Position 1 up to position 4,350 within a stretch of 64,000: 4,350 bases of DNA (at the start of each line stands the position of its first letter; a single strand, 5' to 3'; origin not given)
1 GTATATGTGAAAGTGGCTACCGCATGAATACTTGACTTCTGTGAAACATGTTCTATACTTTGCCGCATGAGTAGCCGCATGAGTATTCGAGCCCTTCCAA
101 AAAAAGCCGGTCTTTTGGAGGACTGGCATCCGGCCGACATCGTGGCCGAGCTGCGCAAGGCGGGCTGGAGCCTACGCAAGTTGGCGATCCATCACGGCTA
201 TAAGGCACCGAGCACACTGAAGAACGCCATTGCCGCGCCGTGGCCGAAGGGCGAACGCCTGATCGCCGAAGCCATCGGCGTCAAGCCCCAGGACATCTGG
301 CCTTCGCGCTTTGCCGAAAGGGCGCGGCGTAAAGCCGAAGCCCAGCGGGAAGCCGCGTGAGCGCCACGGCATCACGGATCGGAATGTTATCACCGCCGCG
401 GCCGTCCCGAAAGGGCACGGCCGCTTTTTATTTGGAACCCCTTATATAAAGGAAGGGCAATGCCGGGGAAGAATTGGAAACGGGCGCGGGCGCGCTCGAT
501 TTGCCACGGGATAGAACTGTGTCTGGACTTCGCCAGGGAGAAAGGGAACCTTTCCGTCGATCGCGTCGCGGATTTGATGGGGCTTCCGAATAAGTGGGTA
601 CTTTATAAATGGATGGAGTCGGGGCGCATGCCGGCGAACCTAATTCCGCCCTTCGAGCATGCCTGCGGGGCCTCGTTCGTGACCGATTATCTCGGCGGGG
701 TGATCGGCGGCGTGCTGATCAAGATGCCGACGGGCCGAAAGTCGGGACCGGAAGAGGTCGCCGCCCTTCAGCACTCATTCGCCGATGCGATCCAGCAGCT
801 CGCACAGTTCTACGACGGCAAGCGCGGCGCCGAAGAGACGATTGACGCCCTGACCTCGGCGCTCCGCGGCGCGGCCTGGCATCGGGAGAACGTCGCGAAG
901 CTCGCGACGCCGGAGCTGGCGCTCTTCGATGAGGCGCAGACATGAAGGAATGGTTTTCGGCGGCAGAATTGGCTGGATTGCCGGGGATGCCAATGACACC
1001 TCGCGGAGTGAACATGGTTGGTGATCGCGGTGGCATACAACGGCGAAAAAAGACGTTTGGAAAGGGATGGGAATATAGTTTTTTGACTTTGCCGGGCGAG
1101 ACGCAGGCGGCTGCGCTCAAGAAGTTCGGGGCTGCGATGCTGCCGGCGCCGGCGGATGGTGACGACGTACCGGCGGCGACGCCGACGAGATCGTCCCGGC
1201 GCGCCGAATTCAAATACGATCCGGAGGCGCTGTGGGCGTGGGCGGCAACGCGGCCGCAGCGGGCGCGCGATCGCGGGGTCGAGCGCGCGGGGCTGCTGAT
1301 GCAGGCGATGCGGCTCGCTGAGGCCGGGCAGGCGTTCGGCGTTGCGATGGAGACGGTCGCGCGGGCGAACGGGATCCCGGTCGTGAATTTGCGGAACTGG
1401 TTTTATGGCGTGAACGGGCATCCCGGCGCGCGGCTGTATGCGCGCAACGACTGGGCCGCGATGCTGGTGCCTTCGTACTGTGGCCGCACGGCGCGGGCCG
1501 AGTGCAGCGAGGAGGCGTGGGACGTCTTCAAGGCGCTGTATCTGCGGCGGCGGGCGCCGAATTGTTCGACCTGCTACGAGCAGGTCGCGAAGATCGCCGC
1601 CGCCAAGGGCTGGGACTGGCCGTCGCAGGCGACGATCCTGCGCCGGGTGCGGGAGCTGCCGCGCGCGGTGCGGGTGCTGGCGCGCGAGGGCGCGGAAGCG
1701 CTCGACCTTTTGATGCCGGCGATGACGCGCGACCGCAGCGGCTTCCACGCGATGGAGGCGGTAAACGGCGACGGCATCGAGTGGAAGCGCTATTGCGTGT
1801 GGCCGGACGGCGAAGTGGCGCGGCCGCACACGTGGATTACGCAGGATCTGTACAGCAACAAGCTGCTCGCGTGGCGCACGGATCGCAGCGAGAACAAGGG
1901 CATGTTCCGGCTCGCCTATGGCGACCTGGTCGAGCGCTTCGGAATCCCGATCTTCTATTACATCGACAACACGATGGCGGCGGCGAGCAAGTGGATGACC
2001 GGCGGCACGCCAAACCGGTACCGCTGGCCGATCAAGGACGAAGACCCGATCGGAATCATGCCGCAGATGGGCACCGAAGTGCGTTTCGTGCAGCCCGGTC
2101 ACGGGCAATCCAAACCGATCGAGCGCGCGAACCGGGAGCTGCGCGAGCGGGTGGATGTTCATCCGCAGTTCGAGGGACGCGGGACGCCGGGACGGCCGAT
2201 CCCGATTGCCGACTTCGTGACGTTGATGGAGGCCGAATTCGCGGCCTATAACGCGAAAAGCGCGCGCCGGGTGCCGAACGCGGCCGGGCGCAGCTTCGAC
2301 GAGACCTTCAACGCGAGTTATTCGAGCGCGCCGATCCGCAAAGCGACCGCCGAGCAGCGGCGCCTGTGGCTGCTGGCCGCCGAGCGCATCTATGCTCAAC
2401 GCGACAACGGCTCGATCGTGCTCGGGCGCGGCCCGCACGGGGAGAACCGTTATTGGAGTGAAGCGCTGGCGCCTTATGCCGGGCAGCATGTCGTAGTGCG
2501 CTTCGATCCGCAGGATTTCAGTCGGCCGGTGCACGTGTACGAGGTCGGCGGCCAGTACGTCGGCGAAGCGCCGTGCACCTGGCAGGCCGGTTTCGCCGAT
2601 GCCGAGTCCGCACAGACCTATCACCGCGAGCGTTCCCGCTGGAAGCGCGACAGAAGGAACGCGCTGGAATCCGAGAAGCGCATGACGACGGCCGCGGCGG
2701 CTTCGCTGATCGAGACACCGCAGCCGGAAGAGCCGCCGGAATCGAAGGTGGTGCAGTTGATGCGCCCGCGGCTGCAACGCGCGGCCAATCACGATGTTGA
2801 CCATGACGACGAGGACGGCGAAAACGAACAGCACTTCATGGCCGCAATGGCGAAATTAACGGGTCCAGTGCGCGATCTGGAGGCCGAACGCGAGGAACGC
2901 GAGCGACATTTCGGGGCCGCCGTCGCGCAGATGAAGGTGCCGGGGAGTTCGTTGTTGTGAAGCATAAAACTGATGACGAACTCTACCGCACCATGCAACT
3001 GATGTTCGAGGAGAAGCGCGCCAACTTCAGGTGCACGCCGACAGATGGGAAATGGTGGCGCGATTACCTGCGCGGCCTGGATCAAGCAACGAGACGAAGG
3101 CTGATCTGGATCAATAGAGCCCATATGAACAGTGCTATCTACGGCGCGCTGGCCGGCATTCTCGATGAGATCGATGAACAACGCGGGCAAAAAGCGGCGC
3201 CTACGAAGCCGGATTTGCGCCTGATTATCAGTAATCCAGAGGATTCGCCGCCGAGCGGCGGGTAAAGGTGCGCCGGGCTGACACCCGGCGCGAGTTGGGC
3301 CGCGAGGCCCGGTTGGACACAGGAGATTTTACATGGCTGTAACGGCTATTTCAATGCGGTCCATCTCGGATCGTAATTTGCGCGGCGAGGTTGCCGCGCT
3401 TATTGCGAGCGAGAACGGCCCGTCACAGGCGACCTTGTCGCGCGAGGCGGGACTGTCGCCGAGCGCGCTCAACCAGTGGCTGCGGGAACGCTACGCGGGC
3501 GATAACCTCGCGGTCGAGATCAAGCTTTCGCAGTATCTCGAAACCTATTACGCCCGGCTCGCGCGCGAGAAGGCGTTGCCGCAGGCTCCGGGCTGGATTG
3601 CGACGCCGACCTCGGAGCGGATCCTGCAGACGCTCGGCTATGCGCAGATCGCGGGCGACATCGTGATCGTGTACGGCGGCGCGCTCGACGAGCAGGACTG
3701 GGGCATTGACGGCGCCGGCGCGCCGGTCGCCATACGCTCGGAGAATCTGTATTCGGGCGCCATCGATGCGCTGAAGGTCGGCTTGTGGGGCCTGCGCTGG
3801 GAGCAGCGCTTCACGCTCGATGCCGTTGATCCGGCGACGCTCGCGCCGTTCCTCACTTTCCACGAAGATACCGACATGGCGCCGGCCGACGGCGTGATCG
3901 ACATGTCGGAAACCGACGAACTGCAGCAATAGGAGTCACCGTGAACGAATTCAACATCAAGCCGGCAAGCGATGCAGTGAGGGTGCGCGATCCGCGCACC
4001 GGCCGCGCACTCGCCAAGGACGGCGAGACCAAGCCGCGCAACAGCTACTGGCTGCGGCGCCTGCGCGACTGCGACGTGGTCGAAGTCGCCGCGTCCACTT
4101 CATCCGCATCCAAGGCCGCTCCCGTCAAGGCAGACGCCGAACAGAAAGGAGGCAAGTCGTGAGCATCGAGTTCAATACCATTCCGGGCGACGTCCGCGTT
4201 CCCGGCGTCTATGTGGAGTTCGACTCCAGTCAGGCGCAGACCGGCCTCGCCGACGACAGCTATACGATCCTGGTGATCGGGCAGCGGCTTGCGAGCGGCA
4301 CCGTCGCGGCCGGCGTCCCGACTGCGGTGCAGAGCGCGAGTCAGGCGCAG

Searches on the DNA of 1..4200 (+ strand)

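Call 12: search_dna_similar(query=window:1-4200:+, collection=phages, mode=distant, max_rows=15)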
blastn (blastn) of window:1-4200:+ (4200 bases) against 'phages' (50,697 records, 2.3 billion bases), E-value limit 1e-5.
Records with a match: 6; places in all: 6; records where one place covers at least 80% of the query: 0.
Best place of each record, by identity: 60-80% 6.
By first word of the organism name: Ralstonia 2; Rhodovulum 2; Chromohalobacter 1; Pelagibaca 1.
By host as written in the record: Ralstonia solanacearum 2; Rhodovulum sp. P5 2; - 1; Pelagibaca abyssi JLT2014 1.
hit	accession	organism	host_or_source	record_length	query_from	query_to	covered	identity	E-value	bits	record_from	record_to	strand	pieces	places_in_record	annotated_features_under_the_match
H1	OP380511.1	Chromohalobacter phage YPCBV-1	-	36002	1875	2577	10%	70.2%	4e-19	180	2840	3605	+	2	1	Mu transposase C-terminal domain-containing protein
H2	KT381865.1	Pelagibaca phage vB_PeaS-P1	Pelagibaca abyssi JLT2014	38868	1842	2371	9%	68.8%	2e-10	147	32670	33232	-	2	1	mobile element protein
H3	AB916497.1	Ralstonia phage RS138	Ralstonia solanacearum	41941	119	310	5%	68.2%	9e-9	71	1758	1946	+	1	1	transcriptional regulator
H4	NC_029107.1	Ralstonia phage RS138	Ralstonia solanacearum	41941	119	310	5%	68.2%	9e-9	71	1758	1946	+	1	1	transcriptional repressor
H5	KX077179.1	Rhodovulum phage vB_RhkS_P1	Rhodovulum sp. P5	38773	2279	2376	2%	75.2%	1e-7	67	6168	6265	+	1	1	mobile element protein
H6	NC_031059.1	Rhodovulum phage vB_RhkS_P1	Rhodovulum sp. P5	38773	2279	2376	2%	75.2%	1e-7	67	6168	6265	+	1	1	Mu transposase C-terminal domain-containing protein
